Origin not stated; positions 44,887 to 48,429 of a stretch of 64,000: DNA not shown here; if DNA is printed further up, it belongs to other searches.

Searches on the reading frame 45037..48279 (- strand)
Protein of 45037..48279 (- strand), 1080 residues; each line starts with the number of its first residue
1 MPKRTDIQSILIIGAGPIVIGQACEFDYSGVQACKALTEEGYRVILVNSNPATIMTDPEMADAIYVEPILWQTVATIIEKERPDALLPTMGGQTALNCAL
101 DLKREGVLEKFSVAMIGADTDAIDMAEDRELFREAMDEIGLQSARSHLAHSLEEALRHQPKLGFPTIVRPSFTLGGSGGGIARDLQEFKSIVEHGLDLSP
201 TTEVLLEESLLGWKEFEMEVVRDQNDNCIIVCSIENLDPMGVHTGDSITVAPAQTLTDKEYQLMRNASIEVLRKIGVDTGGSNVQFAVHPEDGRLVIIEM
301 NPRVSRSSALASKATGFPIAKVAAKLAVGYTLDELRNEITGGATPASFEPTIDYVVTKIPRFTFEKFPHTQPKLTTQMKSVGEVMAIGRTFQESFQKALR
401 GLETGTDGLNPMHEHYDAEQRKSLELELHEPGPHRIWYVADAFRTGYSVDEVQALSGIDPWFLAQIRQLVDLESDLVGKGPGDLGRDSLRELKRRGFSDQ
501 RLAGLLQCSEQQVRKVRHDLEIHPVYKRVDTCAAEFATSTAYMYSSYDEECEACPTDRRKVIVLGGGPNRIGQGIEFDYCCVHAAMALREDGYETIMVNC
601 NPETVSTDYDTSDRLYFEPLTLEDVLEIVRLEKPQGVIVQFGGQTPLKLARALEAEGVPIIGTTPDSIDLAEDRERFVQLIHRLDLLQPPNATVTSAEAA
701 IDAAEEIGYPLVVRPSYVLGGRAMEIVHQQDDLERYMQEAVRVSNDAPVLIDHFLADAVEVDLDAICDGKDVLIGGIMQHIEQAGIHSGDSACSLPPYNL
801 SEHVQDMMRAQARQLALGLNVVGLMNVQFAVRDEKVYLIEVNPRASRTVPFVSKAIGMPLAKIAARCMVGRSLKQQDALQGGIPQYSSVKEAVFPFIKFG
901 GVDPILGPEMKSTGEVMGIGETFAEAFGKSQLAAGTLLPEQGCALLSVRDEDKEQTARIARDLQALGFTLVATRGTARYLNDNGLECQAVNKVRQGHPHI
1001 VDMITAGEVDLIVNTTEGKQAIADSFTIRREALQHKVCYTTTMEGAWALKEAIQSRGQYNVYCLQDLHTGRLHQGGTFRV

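Call 56: find_homologous_proteins(query=window:45037-48279:-, max_evalue=1e-50)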
Query window:45037-48279:- (1080 aa): 8000 proteins with E <= 1e-50 among 8000 candidates; the best 120 are listed.
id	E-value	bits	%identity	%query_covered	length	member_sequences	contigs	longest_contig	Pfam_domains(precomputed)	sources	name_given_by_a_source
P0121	0.0e+0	2370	96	100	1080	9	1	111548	PF25596.2,PF02142.28,PF13535.12,PF15632.12,PF02786.23,PF02787.26,PF02222.28,PF02655.20,PF07478.19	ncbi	-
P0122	0.0e+0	2337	95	100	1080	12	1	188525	PF25596.2,PF02142.28,PF13535.12,PF15632.12,PF02786.23,PF02787.26,PF02222.28,PF08443.17,PF02655.20,PF07478.19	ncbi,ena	-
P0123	0.0e+0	2259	92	100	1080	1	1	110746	PF25596.2,PF02142.28,PF13535.12,PF15632.12,PF02786.23,PF02787.26,PF02222.28,PF08443.17,PF02655.20,PF07478.19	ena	-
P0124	0.0e+0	2256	91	100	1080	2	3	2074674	PF25596.2,PF02142.28,PF13535.12,PF15632.12,PF02786.23,PF02787.26,PF02222.28,PF08443.17,PF02655.20,PF07478.19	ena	-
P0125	0.0e+0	2256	91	100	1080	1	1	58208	PF25596.2,PF02142.28,PF13535.12,PF15632.12,PF02786.23,PF02787.26,PF02222.28,PF08443.17,PF02655.20,PF07478.19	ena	-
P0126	0.0e+0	2239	91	100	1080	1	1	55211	PF25596.2,PF02142.28,PF13535.12,PF15632.12,PF02786.23,PF02787.26,PF02222.28,PF08443.17,PF02655.20,PF07478.19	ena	-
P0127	0.0e+0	2224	90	100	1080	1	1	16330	PF25596.2,PF02142.28,PF13535.12,PF15632.12,PF02786.23,PF02787.26,PF02222.28,PF08443.17,PF02655.20,PF07478.19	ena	-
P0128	0.0e+0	2221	90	100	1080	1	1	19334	PF25596.2,PF02142.28,PF13535.12,PF15632.12,PF02786.23,PF02787.26,PF02222.28,PF08443.17,PF02655.20,PF07478.19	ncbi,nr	ncbi:MAG: carbamoyl-phosphate synthase large subunit [Gammaproteobacteria bacterium]|nr:carbamoyl-ph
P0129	0.0e+0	2219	90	100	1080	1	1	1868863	PF25596.2,PF02142.28,PF13535.12,PF15632.12,PF02786.23,PF02787.26,PF02222.28,PF08443.17,PF02655.20,PF07478.19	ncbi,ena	-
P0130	0.0e+0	2218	90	100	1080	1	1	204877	PF25596.2,PF02142.28,PF13535.12,PF15632.12,PF02786.23,PF02787.26,PF02222.28,PF08443.17,PF02655.20,PF07478.19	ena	-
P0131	0.0e+0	2140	88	99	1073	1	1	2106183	PF25596.2,PF02142.28,PF13535.12,PF15632.12,PF02786.23,PF02787.26,PF02222.28,PF08443.17,PF02655.20,PF07478.19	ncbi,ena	-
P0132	0.0e+0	2131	87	100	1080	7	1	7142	PF25596.2,PF02142.28,PF13535.12,PF15632.12,PF02786.23,PF02787.26,PF02222.28,PF02655.20,PF07478.19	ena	-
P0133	0.0e+0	2097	85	100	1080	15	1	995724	PF25596.2,PF02142.28,PF13535.12,PF15632.12,PF02786.23,PF02787.26,PF02222.28,PF02655.20,PF07478.19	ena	-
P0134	0.0e+0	2090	85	100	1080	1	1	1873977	PF25596.2,PF02142.28,PF13535.12,PF15632.12,PF02786.23,PF02787.26,PF02222.28,PF02655.20,PF07478.19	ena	-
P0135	0.0e+0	2039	84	99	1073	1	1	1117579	PF25596.2,PF02142.28,PF13535.12,PF15632.12,PF02786.23,PF02787.26,PF02222.28,PF02655.20,PF07478.19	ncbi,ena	-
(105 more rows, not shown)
